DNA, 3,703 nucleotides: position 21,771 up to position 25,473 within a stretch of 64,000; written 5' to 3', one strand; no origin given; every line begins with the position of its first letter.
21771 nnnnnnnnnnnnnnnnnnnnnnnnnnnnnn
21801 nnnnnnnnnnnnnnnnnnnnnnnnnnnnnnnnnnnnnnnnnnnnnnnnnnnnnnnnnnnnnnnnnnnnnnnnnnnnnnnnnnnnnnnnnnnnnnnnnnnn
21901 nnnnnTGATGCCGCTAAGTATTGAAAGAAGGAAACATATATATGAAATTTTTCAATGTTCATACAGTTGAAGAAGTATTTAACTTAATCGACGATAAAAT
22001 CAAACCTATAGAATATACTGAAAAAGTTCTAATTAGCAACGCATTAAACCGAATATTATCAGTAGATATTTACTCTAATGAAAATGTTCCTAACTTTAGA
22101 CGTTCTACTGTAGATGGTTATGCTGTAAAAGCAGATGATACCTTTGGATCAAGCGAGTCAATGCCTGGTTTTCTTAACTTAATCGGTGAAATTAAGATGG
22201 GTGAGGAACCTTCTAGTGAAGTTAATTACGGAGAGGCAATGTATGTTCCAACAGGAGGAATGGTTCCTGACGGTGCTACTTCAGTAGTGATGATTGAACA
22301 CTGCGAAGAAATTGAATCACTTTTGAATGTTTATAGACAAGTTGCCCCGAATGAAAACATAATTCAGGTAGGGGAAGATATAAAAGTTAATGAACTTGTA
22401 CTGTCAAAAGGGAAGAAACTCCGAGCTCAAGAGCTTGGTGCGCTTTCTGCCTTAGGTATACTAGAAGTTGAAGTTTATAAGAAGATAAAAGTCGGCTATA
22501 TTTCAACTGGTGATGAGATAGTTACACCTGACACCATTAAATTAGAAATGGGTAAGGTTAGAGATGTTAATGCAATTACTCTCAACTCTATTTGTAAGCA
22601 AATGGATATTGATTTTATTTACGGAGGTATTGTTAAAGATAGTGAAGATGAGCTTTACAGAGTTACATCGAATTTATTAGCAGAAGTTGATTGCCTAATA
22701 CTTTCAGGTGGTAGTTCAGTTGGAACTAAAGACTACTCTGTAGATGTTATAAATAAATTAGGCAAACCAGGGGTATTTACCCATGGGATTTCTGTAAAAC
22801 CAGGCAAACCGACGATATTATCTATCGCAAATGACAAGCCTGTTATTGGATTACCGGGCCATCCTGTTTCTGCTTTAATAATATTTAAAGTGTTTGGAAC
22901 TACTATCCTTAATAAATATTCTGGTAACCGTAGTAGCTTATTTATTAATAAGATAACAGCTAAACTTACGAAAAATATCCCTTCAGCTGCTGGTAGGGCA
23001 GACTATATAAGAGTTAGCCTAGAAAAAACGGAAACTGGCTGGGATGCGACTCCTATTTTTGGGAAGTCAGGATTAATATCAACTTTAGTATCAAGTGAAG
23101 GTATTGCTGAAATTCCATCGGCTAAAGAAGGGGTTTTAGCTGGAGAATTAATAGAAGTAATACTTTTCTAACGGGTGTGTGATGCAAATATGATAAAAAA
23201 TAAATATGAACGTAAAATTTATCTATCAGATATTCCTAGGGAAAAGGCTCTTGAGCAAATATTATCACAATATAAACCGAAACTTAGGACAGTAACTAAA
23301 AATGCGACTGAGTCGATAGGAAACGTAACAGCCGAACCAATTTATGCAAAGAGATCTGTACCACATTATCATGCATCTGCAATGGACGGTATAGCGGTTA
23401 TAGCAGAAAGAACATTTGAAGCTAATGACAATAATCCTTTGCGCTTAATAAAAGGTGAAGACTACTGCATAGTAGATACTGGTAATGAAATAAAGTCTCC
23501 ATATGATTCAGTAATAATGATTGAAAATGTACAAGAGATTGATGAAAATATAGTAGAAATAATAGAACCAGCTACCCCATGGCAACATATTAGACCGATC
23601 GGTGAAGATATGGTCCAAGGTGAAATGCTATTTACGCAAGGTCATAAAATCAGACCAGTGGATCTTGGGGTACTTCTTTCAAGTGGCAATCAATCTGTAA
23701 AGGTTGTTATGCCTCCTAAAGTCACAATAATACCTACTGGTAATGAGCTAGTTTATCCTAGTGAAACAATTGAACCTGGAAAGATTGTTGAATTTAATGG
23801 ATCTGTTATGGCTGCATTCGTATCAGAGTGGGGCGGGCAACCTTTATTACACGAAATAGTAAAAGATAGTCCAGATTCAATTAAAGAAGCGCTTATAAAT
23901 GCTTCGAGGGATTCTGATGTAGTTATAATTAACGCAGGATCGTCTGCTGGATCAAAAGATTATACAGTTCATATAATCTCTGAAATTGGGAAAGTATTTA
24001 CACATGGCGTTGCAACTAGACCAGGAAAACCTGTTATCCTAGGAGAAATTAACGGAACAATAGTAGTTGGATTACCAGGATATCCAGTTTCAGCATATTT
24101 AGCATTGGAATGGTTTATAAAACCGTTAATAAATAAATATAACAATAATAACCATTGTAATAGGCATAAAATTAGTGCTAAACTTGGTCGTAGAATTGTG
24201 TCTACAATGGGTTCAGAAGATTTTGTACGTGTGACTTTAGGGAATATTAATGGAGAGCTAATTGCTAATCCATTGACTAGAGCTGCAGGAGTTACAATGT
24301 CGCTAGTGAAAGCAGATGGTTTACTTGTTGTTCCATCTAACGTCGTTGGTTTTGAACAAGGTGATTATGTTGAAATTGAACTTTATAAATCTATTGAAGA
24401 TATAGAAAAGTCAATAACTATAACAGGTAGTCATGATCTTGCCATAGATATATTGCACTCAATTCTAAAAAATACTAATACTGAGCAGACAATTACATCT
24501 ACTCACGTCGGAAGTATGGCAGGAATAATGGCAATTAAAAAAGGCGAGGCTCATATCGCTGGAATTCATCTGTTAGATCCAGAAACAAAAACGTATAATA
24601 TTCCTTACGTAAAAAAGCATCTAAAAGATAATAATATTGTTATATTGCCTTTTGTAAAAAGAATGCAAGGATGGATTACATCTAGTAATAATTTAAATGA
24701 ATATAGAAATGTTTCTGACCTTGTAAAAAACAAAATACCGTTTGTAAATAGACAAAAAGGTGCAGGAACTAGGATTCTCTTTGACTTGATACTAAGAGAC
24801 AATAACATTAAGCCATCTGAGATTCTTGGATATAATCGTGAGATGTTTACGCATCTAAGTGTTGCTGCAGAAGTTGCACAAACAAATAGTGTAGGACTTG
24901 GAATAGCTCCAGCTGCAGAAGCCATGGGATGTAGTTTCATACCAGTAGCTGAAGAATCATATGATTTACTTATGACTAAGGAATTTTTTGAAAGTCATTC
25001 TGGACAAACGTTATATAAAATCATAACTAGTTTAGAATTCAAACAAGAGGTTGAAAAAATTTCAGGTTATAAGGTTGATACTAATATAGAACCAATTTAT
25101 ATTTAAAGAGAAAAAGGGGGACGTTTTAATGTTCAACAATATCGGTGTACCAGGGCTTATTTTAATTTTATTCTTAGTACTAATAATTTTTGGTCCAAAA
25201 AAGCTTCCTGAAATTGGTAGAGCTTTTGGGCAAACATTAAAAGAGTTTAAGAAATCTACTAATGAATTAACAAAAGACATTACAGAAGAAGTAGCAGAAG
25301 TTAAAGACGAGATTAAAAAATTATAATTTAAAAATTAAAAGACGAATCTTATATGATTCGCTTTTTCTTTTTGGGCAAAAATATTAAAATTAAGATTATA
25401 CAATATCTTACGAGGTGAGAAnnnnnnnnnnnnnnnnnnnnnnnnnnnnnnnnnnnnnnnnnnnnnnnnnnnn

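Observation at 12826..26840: Complete selenocysteine-decoding and Sec-formate dehydrogenase locus in a Bacillus-like chromosome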

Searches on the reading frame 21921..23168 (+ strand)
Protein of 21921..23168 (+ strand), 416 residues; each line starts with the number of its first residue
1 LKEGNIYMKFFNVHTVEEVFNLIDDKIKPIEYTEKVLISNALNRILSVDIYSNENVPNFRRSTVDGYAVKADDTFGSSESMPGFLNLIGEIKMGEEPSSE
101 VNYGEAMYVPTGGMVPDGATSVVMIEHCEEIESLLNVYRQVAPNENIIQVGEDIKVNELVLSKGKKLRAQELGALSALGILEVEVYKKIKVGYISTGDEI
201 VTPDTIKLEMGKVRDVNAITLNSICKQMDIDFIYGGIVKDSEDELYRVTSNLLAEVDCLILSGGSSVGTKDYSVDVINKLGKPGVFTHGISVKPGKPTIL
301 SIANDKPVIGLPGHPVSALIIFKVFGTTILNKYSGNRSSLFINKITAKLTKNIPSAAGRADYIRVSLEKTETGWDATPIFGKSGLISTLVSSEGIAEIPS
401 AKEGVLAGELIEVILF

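Call 10: search_protein_families(library=ncbifam, proteins=[window:21921-23168:+])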
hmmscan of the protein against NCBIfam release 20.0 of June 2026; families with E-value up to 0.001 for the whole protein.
window:21921-23168:+ (416 aa): 7 families
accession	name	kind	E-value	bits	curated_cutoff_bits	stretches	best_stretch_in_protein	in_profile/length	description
NF011068.0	PRK14498.1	equivalog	6.8e-123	411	534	1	8-416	4-410/647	molybdopterin biosynthesis protein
NF007960.1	PRK10680.1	equivalog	1.2e-82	277.9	440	1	15-416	2-401/401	molybdopterin molybdotransferase MoeA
NF011060.0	PRK14491.1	equivalog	8.9e-71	239.1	532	1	14-414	200-592/598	bifunctional molybdopterin-guanine dinucleotide biosynthesis adaptor protein MobB/molybdopterin molybdotransferase MoeA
NF011067.0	PRK14497.1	equivalog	3.7e-70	237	536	1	14-413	11-401/546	putative molybdopterin biosynthesis protein MoeA/unknown domain fusion protein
NF045515.2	Glp_gephyrin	equivalog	4.7e-69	233.1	475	1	15-415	2-402/403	molybdotransferase-like divisome protein Glp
NF050098.1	MoeA_actino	exception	1.8e-61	208.1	560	1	15-415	2-399/400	molybdopterin molybdotransferase MoeA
TIGR00177.1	molyb_syn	domain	3e-22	79.2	85.35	1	188-325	1-145/148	molybdenum cofactor synthesis domain-containing protein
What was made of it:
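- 21921..23171 (+): moeA, molybdopterin metal insertase. Matches the MoeA families PRK14498 (411 bits, cut-off 534) and PRK10680 (278 bits, cut-off 440), both below cut-off (call 10).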

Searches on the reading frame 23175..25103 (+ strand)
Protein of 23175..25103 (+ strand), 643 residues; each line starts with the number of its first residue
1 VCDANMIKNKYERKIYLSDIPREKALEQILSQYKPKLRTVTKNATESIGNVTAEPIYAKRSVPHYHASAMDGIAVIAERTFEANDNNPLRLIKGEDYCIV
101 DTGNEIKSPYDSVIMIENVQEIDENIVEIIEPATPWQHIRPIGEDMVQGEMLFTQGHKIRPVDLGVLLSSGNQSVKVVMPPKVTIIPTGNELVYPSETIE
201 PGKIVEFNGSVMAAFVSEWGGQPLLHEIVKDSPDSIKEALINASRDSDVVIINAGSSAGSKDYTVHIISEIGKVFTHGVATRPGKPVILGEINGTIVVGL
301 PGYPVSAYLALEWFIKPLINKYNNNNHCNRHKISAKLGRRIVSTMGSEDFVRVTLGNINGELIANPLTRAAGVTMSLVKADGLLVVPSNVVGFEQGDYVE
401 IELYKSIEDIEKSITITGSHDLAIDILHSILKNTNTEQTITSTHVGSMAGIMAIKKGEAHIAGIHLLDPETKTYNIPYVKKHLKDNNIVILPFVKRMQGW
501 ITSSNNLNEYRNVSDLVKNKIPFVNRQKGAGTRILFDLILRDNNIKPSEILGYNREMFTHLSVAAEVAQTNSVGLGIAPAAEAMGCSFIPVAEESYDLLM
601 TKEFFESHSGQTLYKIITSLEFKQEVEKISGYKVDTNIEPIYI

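Call 10: search_protein_families(library=ncbifam, proteins=[window:23175-25103:+])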
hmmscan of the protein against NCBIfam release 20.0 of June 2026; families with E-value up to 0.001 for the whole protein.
window:23175-25103:+ (643 aa): 11 families
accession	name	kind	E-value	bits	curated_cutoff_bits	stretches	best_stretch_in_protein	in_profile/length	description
NF011068.0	PRK14498.1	equivalog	5.5e-212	705.3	534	1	12-640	2-643/647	molybdopterin biosynthesis protein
NF007960.1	PRK10680.1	equivalog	1.1e-69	235.2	440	1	22-403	3-400/401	molybdopterin molybdotransferase MoeA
NF045515.2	Glp_gephyrin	equivalog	9.2e-61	205.8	475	1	24-401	5-400/403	molybdotransferase-like divisome protein Glp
NF050098.1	MoeA_actino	exception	1.5e-58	198.5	560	1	36-401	16-397/400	molybdopterin molybdotransferase MoeA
NF011060.0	PRK14491.1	equivalog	5.5e-57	193.5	532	1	22-405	202-595/598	bifunctional molybdopterin-guanine dinucleotide biosynthesis adaptor protein MobB/molybdopterin molybdotransferase MoeA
NF011067.0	PRK14497.1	equivalog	1.4e-53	182.3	536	1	23-425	14-421/546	putative molybdopterin biosynthesis protein MoeA/unknown domain fusion protein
TIGR00177.1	molyb_syn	domain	3.8e-29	101.6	85.35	1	181-317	2-148/148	molybdenum cofactor synthesis domain-containing protein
TIGR00200.1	cinA_nterm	subfamily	8.1e-06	24.8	243.15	1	182-269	3-83/414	CinA family nicotinamide mononucleotide deamidase-related protein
NF002947.1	PRK03604.1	equivalog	4e-05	23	285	1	192-281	150-240/301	bifunctional molybdenum cofactor biosynthesis protein MoaC/MoaB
NF002291.0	PRK01215.1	equivalog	0.00053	19.1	293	0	182-267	5-83/264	nicotinamide mononucleotide deamidase-related protein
NF001813.0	PRK00549.1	equivalog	0.00092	18.3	379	0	201-271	14-84/414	competence/damage-inducible protein A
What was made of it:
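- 23175..25106 (+): MoeA fused to a periplasmic-binding-protein-like domain. PRK14498, 705 bits vs cut-off 534 (call 10).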

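Call 23: search_protein_families(library=pfam, proteins=[window:23175-25103:+], max_evalue=0.01)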
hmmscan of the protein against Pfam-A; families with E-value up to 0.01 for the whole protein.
window:23175-25103:+ (643 aa): 4 families
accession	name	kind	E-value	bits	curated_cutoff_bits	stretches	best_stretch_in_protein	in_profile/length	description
PF12727.12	PBP_like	-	2.3e-61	206.8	27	1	432-617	5-192/193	PBP superfamily domain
PF03453.22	MoeA_N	-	3.4e-34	118.3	30.8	1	21-171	2-160/160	MoeA N-terminal region (domain I and II)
PF00994.29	MoCF_biosynth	-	8.4e-27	94.1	26.6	1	185-320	2-143/144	Probable molybdopterin binding domain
PF03454.20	MoeA_C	-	7.5e-14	52.2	22.1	1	335-403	2-71/72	MoeA C-terminal region (domain IV)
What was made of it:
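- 23175..25106 (+): PF12727 PBP_like, 206.8 bits (call 23).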

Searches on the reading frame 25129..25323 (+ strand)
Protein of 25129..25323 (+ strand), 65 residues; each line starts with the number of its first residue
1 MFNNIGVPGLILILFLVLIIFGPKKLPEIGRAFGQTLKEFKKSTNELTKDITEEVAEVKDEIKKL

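Call 23: search_protein_families(library=pfam, proteins=[window:25129-25323:+], max_evalue=0.01)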
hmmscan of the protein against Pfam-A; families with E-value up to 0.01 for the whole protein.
window:25129-25323:+ (65 aa): 2 families
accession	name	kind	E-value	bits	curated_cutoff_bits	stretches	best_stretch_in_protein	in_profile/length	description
PF02416.21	TatA_B_E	-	6.3e-21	73.8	21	1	5-55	1-51/53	mttA/Hcf106 family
PF06103.16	DUF948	-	0.0079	16.8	37.2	1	15-60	10-51/89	Bacterial protein of unknown function (DUF948)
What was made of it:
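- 25129..25326 (+): tatA. PF02416, 73.8 bits (call 23).
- Checked: tatA, 25129-25326: PF02416, 73.8 bits (call 23).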
